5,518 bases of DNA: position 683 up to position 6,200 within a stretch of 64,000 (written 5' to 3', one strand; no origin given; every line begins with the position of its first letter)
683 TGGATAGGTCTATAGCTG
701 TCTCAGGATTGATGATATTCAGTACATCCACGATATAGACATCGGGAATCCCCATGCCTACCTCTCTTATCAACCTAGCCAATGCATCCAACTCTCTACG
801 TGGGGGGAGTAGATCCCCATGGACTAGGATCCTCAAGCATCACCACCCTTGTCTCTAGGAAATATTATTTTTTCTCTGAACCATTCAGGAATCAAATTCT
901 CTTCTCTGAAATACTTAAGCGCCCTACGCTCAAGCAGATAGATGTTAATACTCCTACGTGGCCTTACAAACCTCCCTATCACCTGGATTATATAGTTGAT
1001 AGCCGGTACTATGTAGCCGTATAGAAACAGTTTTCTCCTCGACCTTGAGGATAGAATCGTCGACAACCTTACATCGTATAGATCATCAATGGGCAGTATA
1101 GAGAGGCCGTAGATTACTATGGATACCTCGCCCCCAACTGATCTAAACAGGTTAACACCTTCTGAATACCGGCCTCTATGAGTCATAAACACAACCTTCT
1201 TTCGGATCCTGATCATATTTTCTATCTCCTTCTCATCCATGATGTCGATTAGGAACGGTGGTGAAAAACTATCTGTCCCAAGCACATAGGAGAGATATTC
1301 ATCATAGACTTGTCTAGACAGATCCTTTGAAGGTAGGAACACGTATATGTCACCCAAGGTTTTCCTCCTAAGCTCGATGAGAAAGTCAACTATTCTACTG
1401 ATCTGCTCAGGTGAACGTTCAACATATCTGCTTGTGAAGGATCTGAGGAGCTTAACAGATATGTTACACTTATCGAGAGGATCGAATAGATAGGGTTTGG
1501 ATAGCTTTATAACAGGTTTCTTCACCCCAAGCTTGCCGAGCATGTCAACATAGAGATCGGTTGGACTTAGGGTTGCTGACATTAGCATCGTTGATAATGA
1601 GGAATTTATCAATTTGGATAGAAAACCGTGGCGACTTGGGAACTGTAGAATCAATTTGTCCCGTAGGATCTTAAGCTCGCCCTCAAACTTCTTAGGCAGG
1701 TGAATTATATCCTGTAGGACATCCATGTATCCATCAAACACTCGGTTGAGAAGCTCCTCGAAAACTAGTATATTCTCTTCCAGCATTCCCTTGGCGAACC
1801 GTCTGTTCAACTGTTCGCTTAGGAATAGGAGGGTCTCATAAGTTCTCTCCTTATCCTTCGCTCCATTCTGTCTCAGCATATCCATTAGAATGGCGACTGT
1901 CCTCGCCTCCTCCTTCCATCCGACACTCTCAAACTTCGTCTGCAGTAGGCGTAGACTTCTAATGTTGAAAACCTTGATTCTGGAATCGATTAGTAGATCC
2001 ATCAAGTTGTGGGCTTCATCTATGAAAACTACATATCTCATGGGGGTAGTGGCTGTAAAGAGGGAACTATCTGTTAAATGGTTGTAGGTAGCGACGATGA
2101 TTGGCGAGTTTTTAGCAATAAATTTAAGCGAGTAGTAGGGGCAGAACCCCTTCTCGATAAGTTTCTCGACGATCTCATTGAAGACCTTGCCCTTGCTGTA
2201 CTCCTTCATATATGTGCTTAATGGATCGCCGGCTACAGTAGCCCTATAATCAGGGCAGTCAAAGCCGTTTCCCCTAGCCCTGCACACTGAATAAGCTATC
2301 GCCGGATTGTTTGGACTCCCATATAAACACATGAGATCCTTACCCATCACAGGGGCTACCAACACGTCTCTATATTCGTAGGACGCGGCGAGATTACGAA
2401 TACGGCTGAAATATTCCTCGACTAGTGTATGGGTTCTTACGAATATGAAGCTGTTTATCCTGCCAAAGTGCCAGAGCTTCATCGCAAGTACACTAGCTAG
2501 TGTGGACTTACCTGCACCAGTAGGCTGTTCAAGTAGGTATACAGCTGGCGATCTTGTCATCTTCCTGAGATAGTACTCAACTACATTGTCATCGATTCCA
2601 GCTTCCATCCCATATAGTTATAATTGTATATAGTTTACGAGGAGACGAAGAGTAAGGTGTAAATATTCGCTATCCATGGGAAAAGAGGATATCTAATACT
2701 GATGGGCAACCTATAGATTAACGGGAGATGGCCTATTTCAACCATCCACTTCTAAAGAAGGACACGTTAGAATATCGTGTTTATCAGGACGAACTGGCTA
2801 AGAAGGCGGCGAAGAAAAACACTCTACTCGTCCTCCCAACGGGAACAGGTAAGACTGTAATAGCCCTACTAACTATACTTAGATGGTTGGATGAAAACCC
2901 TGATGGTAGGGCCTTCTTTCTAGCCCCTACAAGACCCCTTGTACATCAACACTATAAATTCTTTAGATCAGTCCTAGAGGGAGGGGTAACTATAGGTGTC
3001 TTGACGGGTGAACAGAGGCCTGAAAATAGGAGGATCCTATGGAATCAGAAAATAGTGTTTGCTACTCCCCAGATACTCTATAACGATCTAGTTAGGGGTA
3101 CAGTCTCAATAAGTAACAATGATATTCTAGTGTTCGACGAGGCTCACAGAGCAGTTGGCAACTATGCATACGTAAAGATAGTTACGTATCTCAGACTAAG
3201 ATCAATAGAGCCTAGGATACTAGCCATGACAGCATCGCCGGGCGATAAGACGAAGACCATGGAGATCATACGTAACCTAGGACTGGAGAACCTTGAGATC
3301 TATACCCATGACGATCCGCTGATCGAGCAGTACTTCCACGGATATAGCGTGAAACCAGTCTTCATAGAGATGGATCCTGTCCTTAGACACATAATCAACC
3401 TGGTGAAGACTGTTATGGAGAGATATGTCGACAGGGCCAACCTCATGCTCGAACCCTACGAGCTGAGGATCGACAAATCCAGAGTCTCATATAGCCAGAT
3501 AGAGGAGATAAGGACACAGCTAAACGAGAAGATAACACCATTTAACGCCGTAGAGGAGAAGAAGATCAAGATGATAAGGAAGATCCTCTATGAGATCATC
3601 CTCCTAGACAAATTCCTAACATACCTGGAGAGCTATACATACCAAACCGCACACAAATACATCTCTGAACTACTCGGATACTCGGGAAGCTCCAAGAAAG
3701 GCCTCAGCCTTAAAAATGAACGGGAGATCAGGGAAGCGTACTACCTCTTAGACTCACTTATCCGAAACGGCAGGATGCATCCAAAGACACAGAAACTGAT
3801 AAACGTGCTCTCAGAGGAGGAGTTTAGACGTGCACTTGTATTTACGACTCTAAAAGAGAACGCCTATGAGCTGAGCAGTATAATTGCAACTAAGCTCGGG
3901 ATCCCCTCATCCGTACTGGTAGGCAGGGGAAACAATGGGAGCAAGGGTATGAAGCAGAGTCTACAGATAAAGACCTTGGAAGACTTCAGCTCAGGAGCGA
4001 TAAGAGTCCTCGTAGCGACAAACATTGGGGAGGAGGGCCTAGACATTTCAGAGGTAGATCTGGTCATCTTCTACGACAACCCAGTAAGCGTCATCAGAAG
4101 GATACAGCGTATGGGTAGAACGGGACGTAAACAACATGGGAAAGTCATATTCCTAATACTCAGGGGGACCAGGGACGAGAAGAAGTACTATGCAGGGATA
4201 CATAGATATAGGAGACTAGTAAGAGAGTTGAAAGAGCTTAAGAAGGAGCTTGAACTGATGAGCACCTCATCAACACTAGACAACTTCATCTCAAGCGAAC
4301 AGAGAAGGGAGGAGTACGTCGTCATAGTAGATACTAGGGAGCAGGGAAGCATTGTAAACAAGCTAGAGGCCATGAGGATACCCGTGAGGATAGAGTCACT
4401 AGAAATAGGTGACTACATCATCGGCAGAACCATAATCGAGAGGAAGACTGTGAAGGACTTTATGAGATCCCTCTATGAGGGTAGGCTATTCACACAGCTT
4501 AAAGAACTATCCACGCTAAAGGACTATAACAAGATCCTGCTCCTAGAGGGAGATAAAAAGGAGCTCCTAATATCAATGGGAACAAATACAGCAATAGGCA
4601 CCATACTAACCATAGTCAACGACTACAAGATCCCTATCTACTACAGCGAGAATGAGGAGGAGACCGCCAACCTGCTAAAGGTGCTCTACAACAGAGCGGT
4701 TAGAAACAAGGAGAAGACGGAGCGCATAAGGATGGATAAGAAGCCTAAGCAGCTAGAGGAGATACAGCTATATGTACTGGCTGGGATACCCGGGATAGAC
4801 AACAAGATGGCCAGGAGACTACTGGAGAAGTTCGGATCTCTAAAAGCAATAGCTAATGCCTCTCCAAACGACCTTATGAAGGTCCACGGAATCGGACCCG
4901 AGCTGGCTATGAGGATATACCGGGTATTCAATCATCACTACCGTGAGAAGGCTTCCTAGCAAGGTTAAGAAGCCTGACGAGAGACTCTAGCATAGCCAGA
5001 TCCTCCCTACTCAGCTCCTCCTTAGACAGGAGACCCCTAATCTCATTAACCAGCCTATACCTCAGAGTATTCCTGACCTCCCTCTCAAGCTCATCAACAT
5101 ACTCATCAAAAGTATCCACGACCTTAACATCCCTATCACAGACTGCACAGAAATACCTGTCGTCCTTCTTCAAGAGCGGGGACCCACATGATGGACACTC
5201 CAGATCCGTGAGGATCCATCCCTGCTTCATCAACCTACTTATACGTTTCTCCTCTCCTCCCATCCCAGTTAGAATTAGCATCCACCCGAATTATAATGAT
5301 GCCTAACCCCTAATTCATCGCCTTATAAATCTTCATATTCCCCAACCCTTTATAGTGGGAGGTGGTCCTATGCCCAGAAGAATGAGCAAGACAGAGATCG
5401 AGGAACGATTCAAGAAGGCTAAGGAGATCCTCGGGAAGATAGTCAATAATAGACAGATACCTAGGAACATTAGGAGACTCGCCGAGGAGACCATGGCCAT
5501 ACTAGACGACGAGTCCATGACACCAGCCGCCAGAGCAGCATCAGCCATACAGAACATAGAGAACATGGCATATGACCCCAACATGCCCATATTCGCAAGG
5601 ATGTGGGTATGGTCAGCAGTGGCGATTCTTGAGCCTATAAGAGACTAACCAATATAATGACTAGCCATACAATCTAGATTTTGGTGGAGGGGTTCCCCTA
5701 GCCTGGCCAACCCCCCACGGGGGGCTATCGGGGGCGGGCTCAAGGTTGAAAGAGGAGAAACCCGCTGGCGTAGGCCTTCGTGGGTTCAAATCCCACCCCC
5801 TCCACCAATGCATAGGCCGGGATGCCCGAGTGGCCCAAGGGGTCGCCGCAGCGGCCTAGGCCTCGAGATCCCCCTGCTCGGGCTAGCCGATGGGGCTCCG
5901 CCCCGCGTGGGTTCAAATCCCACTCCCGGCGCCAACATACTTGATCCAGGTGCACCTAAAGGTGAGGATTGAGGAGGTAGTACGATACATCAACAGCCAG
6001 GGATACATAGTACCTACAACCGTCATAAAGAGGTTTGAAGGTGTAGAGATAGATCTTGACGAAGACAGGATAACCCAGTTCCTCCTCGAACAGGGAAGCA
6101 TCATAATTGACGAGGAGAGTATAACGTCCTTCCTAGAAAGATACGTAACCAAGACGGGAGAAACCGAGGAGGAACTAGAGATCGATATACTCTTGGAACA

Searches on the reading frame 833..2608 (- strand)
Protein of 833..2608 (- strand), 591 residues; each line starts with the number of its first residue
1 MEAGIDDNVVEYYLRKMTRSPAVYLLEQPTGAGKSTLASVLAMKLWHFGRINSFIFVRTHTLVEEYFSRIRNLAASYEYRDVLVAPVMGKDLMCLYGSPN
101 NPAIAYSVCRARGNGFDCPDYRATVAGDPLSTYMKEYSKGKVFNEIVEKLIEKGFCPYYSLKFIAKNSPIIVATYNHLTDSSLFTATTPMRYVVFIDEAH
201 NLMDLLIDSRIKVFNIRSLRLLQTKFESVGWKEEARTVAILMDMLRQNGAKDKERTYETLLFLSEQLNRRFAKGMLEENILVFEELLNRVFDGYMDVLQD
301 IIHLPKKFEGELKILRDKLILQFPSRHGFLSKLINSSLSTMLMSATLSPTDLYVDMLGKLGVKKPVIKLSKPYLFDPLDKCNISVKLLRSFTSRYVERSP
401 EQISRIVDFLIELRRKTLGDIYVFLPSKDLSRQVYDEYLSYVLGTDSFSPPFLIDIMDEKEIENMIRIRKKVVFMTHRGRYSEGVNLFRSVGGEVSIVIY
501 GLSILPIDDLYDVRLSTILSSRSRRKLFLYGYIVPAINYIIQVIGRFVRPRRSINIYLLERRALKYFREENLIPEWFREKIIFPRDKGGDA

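Call 74: search_protein_families(library=pfam, proteins=[window:833-2608:-], max_evalue=0.001)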
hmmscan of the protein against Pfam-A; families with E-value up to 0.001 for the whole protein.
window:833-2608:- (591 aa): 4 families
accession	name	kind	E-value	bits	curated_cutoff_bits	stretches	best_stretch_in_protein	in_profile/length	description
PF06733.21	DEAD_2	-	1e-12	48.5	21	1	57-209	3-162/172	DEAD_2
PF04851.21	ResIII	-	1.6e-07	31.8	22.5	0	13-76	15-79/164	Type III restriction enzyme, res subunit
PF00270.35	DEAD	-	3.5e-07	30.5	26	0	25-78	18-73/167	DEAD/DEAH box helicase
PF13307.12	Helicase_C_2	-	2.7e-06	28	25.3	1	413-579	4-169/170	Helicase C-terminal domain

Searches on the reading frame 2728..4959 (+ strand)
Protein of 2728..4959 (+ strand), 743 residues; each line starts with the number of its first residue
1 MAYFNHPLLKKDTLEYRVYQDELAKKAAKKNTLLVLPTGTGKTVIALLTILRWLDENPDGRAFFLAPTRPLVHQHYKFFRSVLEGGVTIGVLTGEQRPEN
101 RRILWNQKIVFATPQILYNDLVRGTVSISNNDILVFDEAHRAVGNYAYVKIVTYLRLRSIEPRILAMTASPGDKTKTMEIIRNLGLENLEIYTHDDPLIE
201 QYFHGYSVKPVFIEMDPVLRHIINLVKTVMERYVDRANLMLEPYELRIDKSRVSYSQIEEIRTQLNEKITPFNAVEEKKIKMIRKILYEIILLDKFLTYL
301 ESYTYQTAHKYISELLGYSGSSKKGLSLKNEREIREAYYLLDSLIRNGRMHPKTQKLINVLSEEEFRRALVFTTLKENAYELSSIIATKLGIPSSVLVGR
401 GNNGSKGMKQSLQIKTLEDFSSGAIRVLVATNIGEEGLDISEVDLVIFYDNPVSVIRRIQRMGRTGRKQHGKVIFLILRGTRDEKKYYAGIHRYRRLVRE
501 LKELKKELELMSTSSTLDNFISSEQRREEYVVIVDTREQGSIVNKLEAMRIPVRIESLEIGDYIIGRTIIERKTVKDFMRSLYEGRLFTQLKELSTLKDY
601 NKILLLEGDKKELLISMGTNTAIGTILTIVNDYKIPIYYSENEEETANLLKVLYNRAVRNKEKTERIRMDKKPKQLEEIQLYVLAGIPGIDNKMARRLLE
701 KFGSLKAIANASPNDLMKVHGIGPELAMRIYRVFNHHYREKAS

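Call 74: search_protein_families(library=pfam, proteins=[window:2728-4959:+], max_evalue=0.001)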
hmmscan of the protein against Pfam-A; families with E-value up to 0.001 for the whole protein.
window:2728-4959:+ (743 aa): 9 families
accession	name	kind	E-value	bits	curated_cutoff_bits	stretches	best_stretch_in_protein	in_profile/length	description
PF00270.35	DEAD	-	3.4e-25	89.2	26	1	20-175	4-164/167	DEAD/DEAH box helicase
PF00271.37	Helicase_C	-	7.4e-24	84.6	23.5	1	353-468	2-109/110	Helicase conserved C-terminal domain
PF04851.21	ResIII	-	1.4e-22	80.8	22.5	1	16-171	4-162/164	Type III restriction enzyme, res subunit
PF02732.21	ERCC4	-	3e-22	79.5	24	1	534-652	1-139/140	ERCC4 domain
PF14520.12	HHH_5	-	5.3e-13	49.7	27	1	684-731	4-52/57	Helix-hairpin-helix domain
PF12826.13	HHH_2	-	1.9e-10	41.2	27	1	686-736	7-57/64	Helix-hairpin-helix motif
PF00633.29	HHH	-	2.7e-05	24.2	24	1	704-731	1-28/30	Helix-hairpin-helix motif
PF22590.2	Cas3-like_C_2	-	5.5e-05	23.8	27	1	422-469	61-105/106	CRISPR-associated nuclease/helicase Cas3, C-terminal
PF09848.15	SLFN-g3_helicase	-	0.00091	19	24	0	38-143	10-92/354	Schlafen group 3, DNA/RNA helicase domain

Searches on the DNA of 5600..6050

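Call 93: search_rna_families(source=window, start=5600, end=6050, threshold=evalue, max_evalue=0.1)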
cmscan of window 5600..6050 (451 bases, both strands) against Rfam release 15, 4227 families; matches with E-value up to 0.1: 1.
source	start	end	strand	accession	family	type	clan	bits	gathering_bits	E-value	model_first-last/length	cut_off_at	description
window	5600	5807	+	RF00023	tmRNA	Gene;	CL00001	18.7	47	1.2e-05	134-374/374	5'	transfer-messenger RNA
